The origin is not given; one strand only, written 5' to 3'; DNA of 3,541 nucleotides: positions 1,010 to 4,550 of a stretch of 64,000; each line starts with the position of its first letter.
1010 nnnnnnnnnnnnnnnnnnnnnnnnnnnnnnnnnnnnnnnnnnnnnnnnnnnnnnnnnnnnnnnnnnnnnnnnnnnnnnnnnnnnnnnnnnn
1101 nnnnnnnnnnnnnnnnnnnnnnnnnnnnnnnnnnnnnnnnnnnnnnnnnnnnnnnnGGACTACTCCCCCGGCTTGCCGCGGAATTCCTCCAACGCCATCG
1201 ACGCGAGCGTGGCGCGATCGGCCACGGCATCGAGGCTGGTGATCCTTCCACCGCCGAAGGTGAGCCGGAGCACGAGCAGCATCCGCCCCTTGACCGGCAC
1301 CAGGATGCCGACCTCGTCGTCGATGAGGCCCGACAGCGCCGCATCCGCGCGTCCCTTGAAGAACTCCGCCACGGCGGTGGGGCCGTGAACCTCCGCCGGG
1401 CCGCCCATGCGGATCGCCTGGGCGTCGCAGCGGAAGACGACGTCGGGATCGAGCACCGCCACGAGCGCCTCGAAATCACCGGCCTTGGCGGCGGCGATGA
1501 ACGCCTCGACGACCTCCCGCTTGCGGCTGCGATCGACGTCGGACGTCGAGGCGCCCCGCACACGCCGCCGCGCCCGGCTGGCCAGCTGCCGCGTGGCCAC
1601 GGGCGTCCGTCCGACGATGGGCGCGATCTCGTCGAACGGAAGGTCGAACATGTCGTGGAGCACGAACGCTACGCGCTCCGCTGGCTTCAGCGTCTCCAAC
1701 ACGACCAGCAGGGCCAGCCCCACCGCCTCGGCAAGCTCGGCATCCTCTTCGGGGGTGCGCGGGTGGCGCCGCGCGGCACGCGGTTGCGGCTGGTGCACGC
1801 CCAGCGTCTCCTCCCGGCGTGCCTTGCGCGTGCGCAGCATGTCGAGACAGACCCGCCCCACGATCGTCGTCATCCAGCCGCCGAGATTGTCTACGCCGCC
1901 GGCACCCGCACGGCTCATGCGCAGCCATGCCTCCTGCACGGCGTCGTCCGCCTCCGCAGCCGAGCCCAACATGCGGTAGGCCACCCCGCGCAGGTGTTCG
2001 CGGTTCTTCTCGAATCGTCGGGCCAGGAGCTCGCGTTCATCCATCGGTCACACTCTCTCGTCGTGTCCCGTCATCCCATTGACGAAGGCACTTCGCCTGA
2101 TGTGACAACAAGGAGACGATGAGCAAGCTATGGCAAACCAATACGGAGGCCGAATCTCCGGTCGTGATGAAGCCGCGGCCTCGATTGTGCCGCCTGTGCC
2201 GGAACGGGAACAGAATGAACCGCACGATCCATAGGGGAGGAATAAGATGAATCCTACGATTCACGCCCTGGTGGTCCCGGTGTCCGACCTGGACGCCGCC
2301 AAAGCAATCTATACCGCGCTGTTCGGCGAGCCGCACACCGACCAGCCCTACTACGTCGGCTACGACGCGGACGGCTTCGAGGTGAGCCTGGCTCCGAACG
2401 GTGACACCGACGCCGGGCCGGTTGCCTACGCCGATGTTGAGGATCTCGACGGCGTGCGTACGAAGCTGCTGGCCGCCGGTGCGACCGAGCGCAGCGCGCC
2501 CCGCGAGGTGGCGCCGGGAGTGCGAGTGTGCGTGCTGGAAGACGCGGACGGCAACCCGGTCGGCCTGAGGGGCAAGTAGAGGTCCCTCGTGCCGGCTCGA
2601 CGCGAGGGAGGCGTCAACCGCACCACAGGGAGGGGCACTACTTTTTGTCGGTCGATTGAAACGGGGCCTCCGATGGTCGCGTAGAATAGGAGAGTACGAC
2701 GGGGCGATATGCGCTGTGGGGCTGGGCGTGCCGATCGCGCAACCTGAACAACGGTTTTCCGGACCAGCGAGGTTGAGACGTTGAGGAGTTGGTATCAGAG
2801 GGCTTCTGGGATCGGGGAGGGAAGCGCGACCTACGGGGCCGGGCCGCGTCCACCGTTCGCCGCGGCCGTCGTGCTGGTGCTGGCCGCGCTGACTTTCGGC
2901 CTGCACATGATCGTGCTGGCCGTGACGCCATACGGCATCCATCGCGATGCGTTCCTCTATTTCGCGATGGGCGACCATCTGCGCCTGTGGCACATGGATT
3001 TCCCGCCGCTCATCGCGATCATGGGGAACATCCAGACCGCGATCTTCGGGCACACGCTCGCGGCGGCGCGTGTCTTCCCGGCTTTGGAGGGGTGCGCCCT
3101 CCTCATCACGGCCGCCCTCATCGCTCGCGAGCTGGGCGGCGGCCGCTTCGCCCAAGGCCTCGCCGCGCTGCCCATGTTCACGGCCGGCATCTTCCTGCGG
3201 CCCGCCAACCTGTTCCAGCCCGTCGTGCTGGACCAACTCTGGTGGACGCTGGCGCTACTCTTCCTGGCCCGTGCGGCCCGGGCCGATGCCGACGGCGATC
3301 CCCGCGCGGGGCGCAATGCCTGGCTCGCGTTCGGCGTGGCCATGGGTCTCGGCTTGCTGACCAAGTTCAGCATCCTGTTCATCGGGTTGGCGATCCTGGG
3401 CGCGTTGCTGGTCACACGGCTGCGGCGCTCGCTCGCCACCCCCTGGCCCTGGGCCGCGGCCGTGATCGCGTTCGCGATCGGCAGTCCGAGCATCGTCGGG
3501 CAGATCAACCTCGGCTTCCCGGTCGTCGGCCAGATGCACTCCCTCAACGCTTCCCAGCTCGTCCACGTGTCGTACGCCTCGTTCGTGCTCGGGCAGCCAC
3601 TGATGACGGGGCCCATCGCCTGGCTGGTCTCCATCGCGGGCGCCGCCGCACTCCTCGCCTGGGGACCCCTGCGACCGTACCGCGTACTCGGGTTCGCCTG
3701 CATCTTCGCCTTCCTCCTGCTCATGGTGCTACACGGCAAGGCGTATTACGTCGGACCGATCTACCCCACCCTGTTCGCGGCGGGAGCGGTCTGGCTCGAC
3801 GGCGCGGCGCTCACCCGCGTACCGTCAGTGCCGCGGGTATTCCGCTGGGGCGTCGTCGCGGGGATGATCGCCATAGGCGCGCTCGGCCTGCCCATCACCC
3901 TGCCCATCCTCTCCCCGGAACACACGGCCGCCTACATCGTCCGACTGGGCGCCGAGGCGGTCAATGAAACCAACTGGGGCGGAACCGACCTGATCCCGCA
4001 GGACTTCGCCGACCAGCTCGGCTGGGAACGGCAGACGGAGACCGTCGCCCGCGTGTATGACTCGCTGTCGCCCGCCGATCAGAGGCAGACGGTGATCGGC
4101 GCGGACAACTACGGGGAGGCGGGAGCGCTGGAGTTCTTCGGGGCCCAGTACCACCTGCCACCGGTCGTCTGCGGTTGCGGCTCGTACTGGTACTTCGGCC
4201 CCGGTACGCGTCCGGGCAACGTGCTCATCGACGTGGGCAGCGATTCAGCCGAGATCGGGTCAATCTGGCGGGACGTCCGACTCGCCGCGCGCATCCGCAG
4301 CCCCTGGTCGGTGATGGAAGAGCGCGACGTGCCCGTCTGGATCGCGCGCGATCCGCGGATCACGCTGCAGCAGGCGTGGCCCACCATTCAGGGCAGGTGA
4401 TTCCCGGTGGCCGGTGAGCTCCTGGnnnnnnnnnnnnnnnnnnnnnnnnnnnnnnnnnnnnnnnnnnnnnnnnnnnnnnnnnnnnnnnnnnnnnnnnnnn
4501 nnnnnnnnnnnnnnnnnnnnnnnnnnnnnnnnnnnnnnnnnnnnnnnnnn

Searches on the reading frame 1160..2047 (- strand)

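Call 10: search_protein_families(library=pfam, proteins=[window:1160-2047:-], max_evalue=0.001)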
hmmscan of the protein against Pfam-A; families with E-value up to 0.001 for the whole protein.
window:1160-2047:- (295 aa): 4 families
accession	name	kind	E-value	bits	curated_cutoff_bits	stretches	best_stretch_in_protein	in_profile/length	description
PF04542.20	Sigma70_r2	-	2.5e-13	50.1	24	1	12-75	2-69/71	Sigma-70 region 2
PF08281.18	Sigma70_r4_2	-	9.6e-10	38.4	25.7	1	112-162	3-53/54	Sigma-70, region 4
PF12680.13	SnoaL_2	-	1.4e-06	29.3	27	1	180-234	1-47/102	SnoaL-like domain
PF04545.22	Sigma70_r4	-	7.8e-05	22.5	24.1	0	116-164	1-49/50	Sigma-70, region 4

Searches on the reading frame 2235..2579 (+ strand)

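Call 10: search_protein_families(library=pfam, proteins=[window:2235-2579:+], max_evalue=0.001)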
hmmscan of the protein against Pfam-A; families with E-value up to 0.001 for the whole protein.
window:2235-2579:+ (114 aa): 2 families
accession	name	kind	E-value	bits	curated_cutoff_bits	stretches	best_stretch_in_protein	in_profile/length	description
PF00903.31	Glyoxalase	-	5e-07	30.6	20.6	1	9-109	2-119/121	Glyoxalase/Bleomycin resistance protein/Dioxygenase superfamily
PF18029.7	Glyoxalase_6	-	5.7e-05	24.2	23.6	1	12-109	2-103/106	Glyoxalase-like domain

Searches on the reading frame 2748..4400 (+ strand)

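Call 10: search_protein_families(library=pfam, proteins=[window:2748-4400:+], max_evalue=0.001)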
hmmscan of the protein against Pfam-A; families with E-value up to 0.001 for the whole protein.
window:2748-4400:+ (550 aa): 2 families
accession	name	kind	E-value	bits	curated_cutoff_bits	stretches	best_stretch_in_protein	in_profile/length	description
PF13231.12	PMT_2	-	1.1e-16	61.9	26.1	1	86-249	3-158/160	Dolichyl-phosphate-mannose-protein mannosyltransferase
PF02366.24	PMT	-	3.8e-06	27.1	22.7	1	83-239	60-221/245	Dolichyl-phosphate-mannose-protein mannosyltransferase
